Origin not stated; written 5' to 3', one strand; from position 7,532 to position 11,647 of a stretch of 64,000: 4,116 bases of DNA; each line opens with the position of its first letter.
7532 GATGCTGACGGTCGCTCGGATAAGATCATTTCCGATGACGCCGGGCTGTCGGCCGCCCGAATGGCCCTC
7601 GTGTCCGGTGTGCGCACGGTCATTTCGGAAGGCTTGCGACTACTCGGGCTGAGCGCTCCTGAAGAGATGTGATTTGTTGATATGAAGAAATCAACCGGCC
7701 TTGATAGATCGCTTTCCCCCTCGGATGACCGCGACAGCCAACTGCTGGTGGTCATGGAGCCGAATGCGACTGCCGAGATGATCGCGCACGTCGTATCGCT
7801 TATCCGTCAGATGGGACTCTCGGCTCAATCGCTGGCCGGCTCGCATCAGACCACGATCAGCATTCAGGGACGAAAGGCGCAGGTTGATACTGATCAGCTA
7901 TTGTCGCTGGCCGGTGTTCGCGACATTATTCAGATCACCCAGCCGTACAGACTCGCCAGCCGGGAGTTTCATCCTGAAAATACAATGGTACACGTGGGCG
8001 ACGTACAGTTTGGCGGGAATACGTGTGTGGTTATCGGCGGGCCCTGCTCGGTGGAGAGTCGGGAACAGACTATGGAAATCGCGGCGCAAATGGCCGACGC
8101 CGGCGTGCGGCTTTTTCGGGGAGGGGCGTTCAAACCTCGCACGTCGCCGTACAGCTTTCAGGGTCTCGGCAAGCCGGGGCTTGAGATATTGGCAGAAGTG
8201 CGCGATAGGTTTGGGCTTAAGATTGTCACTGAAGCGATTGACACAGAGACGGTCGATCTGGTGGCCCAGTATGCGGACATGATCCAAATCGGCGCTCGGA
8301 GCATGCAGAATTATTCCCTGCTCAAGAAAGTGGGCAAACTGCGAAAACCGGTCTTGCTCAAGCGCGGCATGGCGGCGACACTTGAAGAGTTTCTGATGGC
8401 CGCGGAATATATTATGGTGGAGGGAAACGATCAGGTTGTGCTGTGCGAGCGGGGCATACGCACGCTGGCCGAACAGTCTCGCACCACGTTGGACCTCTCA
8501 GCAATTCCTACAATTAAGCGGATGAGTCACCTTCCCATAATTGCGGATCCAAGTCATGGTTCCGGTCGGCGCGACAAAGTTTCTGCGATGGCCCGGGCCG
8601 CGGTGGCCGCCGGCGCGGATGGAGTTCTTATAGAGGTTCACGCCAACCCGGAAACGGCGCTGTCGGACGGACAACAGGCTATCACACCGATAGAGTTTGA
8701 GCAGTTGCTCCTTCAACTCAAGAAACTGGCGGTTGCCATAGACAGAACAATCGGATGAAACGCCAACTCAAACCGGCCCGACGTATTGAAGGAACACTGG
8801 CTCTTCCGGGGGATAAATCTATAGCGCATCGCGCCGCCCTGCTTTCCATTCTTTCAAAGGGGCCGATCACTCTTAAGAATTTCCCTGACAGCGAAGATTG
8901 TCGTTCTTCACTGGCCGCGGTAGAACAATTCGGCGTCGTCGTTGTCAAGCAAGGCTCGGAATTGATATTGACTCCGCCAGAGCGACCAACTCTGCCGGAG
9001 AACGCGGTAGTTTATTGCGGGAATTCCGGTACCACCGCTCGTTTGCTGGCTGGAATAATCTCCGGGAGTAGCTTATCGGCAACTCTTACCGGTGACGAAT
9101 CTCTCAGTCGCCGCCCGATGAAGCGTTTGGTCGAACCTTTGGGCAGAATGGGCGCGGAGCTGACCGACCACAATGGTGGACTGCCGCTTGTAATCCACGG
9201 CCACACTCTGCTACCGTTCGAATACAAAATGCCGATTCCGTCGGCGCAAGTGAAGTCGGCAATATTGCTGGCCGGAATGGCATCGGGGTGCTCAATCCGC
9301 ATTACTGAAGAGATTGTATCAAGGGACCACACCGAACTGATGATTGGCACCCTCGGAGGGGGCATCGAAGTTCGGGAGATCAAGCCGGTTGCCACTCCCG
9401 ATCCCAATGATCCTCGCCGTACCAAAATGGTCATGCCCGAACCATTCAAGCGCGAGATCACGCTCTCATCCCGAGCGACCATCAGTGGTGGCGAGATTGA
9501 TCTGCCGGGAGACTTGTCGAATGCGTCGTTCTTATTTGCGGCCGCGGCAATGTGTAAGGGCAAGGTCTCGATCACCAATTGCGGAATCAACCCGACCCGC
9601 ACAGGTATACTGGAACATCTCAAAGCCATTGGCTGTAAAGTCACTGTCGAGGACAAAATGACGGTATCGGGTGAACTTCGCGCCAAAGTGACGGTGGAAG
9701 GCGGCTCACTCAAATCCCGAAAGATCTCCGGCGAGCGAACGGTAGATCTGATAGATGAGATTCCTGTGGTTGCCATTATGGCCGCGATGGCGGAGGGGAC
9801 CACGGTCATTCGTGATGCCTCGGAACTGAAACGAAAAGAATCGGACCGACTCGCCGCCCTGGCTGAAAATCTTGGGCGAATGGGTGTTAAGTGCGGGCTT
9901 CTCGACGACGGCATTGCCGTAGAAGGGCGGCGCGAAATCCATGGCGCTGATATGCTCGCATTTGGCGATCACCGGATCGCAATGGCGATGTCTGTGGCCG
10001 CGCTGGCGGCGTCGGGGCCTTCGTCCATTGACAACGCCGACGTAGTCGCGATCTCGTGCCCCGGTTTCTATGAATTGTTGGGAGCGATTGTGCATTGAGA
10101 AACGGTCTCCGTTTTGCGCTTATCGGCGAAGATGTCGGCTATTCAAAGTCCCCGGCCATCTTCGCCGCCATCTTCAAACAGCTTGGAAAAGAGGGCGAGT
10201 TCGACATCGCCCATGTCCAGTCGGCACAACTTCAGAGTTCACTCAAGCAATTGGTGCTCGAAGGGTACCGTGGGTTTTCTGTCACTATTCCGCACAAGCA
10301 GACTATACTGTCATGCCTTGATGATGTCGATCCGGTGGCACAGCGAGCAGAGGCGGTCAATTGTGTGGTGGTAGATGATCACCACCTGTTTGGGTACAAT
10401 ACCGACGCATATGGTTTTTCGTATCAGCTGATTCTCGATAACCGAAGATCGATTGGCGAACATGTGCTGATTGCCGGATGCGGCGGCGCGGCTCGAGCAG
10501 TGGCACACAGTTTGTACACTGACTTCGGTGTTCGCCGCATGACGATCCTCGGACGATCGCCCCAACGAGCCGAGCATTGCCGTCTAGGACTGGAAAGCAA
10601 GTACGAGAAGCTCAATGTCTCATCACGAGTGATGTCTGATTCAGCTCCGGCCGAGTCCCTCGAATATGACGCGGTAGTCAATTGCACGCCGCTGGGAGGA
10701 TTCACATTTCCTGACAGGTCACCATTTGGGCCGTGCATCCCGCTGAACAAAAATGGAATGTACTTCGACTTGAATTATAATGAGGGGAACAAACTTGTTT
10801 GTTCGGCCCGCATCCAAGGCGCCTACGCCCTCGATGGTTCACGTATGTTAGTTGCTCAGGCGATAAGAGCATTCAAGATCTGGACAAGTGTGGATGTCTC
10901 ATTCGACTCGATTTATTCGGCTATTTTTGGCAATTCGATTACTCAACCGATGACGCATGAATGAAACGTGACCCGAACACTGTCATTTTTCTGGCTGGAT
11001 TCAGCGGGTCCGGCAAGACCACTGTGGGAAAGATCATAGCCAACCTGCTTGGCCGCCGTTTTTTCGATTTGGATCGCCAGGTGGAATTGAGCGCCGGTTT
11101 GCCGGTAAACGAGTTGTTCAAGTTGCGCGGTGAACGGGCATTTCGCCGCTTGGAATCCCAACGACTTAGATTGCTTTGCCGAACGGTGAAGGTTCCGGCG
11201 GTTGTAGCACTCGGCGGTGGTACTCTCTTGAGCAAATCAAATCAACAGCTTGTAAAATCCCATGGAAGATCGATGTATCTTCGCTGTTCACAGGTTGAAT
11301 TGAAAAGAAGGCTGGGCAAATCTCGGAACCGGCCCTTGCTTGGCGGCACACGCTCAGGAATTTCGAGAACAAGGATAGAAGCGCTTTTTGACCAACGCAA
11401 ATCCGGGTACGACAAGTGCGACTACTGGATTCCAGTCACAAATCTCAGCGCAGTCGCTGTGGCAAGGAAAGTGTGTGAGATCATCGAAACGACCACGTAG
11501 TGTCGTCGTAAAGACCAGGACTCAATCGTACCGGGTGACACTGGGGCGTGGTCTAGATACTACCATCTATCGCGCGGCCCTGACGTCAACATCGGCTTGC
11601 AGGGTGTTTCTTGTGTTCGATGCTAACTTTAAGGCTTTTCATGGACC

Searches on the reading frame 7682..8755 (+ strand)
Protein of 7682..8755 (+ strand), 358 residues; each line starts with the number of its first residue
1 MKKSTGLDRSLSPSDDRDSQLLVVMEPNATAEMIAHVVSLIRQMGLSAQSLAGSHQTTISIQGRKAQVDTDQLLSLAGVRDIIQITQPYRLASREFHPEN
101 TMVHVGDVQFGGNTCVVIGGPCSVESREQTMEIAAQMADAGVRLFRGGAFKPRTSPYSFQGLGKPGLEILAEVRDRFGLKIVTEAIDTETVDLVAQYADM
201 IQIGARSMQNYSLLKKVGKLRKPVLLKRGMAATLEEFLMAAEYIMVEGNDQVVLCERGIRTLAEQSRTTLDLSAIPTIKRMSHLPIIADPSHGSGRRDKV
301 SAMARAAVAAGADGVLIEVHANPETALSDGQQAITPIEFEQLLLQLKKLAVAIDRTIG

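Call 94: search_protein_families(library=pfam, proteins=[window:7682-8755:+], max_evalue=0.00001)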
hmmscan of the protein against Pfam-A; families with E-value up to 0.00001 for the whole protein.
window:7682-8755:+ (358 aa): 3 families
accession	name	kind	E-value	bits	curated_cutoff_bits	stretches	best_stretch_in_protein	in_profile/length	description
PF00793.26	DAHP_synth_1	-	7.5e-81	271.4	25.5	1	107-353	9-268/270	DAHP synthetase I family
PF18152.6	DAHP_snth_FXD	-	8.9e-14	51.5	27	1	22-87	2-67/67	DAHP synthase ferredoxin-like domain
PF03102.20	NeuB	-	6.4e-12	45.9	22.1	1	169-353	60-236/241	NeuB family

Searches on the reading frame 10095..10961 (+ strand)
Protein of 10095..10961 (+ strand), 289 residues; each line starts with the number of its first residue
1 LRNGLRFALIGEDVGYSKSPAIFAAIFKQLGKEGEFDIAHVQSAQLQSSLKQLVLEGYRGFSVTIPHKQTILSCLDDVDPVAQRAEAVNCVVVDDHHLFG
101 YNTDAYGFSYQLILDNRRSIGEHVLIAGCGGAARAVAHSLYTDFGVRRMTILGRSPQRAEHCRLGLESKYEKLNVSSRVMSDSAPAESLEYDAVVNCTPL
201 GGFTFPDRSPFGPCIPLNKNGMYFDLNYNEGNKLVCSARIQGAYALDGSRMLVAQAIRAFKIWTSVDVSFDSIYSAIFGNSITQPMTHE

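Call 94: search_protein_families(library=pfam, proteins=[window:10095-10961:+], max_evalue=0.00001)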
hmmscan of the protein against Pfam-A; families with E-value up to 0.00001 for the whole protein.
window:10095-10961:+ (289 aa): 2 families
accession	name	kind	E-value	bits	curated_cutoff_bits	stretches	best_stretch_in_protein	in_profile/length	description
PF08501.16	Shikimate_dh_N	-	1.3e-22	80.3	27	1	9-91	1-83/83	Shikimate dehydrogenase substrate binding domain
PF18317.6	SDH_C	-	1.3e-06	28.5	25.8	1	248-277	1-30/31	Shikimate 5'-dehydrogenase C-terminal domain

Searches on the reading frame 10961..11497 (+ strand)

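Call 94: search_protein_families(library=pfam, proteins=[window:10961-11497:+], max_evalue=0.00001)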
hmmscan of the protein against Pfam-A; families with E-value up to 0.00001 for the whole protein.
window:10961-11497:+ (179 aa): 2 families
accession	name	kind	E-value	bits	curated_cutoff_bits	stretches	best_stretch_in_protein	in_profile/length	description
PF01202.28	SKI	-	1.2e-35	123.4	22.1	1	16-175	2-158/159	Shikimate kinase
PF13238.12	AAA_18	-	2.3e-07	31.7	29.4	1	9-122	1-112/128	AAA domain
